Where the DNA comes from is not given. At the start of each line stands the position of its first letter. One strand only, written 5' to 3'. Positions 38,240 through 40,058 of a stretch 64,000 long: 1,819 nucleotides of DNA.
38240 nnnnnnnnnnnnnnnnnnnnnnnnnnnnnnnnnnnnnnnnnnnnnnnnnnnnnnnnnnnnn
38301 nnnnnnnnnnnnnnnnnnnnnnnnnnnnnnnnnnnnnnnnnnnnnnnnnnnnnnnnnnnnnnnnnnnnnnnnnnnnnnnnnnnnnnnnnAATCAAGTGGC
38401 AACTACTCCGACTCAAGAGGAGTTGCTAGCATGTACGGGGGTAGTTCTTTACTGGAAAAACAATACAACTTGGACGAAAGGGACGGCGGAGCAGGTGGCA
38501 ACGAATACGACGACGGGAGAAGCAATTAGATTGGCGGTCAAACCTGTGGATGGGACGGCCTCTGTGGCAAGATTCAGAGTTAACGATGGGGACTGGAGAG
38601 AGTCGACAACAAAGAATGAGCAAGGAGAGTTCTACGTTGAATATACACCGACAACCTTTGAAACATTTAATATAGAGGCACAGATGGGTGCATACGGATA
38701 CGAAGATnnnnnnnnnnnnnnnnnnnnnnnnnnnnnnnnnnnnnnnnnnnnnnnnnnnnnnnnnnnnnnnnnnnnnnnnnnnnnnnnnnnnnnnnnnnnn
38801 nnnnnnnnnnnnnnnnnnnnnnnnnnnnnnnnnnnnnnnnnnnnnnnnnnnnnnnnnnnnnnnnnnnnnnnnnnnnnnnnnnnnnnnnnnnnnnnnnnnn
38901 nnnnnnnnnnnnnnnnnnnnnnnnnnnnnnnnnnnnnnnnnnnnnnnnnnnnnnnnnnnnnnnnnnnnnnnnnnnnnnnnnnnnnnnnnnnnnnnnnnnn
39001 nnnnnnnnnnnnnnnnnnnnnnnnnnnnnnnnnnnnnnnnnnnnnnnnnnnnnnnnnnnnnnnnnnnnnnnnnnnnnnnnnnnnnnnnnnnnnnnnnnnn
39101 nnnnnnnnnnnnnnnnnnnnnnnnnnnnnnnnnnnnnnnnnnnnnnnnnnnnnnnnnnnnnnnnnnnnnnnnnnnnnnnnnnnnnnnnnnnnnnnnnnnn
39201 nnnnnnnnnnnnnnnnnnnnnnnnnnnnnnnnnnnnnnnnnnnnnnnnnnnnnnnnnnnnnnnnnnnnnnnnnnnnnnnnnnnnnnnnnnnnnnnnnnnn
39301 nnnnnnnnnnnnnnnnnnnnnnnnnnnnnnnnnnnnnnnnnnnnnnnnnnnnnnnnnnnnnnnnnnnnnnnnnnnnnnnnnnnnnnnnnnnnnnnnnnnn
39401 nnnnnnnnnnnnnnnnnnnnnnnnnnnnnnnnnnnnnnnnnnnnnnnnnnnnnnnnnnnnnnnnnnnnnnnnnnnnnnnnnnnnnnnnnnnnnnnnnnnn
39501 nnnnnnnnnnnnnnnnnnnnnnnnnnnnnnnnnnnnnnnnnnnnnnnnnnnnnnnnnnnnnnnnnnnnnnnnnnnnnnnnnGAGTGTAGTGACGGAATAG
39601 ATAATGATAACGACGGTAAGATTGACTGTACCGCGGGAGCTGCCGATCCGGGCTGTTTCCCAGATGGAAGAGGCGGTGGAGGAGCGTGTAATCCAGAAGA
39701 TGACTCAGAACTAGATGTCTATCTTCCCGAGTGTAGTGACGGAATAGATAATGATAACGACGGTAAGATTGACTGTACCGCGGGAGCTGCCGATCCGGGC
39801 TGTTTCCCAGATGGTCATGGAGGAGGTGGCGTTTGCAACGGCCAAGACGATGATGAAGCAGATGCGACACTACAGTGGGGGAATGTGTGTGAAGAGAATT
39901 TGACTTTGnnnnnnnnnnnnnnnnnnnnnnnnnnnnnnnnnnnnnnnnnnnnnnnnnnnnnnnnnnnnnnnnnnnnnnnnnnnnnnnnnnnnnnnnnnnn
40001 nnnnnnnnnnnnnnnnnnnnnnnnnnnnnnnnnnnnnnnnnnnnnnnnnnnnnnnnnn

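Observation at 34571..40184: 5.6-kb island of paralogous membrane-anchored surface proteins with eukaryote-like Cys-rich and MopE-like metal-binding repeats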

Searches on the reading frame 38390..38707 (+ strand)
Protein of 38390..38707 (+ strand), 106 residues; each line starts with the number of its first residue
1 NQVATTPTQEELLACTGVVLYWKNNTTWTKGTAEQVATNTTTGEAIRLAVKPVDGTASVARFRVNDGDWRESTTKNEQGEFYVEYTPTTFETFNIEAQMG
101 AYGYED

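Call 44: search_protein_families(library=pfam, alignment_id=A3, max_evalue=1)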
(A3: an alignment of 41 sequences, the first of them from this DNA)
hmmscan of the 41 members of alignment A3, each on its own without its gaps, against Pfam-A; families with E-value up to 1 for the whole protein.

A. member 1, seq(106 aa): 1 family
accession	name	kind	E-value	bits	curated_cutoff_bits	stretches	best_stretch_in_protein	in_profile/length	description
PF02369.22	Big_1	-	0.065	13.8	34.9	1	62-99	40-80/93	Bacterial Ig-like domain (group 1)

B. families by the number of members that match (of 41 scanned): 40 families (the first 25 are shown)
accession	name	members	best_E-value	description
PF11604.15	CusF_Ec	6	0.0023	Copper binding periplasmic protein CusF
PF20622.4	Big_15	5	0.0023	Bacterial Ig domain (Big_16)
PF11518.13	DUF3221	3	0.0016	Protein of unknown function (DUF3221)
PF17892.7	Cadherin_5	3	0.02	Cadherin-like domain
PF18573.7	BclA_C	2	0.0032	BclA C-terminal domain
PF01052.25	FliMN_C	2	0.015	Type III flagellar switch regulator (C-ring) FliN C-term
PF09972.14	DUF2207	2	0.03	Predicted membrane protein (DUF2207) N-terminal domain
PF02563.21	Poly_export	2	0.047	Polysaccharide biosynthesis/export protein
PF17963.7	Big_9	2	0.062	Bacterial Ig domain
PF16819.11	DUF5074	1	0.0041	Domain of unknown function (DUF5074)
PF10836.13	DUF2574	1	0.0066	Protein of unknown function (DUF2574)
PF03865.19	ShlB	1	0.014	Haemolysin secretion/activation protein ShlB/FhaC/HecB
PF15886.11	CBM39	1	0.021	Carbohydrate binding domain (family 32)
PF22758.2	Phage_cement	1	0.023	Structural cement protein (E217 gp24/Pam3 gp6)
PF06199.17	Phage_tail_2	1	0.025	Phage tail tube protein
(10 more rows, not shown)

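Call 49: predict_structure(alignment_id=A3)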
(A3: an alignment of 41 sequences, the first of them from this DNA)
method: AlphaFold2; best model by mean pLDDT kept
length: 106 residues; sequences in the alignment: 41
mean_pLDDT: 83.0   pTM: 0.72
mean pLDDT of the five models: 83.0, 81.2, 80.9, 80.9, 78.7
residues with pLDDT >= 90: 57; 70-90: 29; 50-70: 11; < 50: 9
segments of 3 or more residues with pLDDT < 50: 5-7, 9-12
pLDDT, mean of each block of 10 residues (from residue 1): 47 70 94 90 92 87 92 94 90 87 62
secondary structure, 60 per line:
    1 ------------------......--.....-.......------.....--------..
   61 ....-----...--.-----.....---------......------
elements in order: E19-24 E27-31 H33-39 E46-50 E59-64 E70-72 E81-85 E95-100

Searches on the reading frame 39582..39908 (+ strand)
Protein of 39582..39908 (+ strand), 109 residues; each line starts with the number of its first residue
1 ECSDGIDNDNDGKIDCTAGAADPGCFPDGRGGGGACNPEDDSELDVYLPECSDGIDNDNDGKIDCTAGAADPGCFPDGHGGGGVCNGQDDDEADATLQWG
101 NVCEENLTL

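Call 24: search_protein_families(library=pfam, proteins=[window:39582-39908:+], max_evalue=10)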
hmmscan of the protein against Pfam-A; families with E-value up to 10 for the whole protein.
seq(109 aa): 3 families
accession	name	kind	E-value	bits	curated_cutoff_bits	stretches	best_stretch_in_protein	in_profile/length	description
PF25578.1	EF-hand_STIM1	-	1.4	9.5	32.2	0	55-66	30-41/80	Stromal interaction molecule 1-like, EF-hand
PF13405.12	EF-hand_6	-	1.8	9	25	0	6-15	9-18/30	EF-hand domain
PF13833.12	EF-hand_8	-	9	6.6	28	0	6-16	34-44/54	EF-hand domain pair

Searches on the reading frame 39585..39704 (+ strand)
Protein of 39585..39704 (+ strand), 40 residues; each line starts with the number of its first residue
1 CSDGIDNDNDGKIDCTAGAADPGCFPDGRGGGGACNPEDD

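Call 69: search_solved_structures(query=A5, max_evalue=10, show_alignments=3)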
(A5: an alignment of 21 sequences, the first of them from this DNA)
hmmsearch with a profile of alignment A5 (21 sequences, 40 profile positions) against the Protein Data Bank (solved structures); distinct sequences matched with E-value up to 10: 1.
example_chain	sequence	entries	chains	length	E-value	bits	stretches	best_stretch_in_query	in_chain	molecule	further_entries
7plp_A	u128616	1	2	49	0.72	13.7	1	1-16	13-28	Teneurin-4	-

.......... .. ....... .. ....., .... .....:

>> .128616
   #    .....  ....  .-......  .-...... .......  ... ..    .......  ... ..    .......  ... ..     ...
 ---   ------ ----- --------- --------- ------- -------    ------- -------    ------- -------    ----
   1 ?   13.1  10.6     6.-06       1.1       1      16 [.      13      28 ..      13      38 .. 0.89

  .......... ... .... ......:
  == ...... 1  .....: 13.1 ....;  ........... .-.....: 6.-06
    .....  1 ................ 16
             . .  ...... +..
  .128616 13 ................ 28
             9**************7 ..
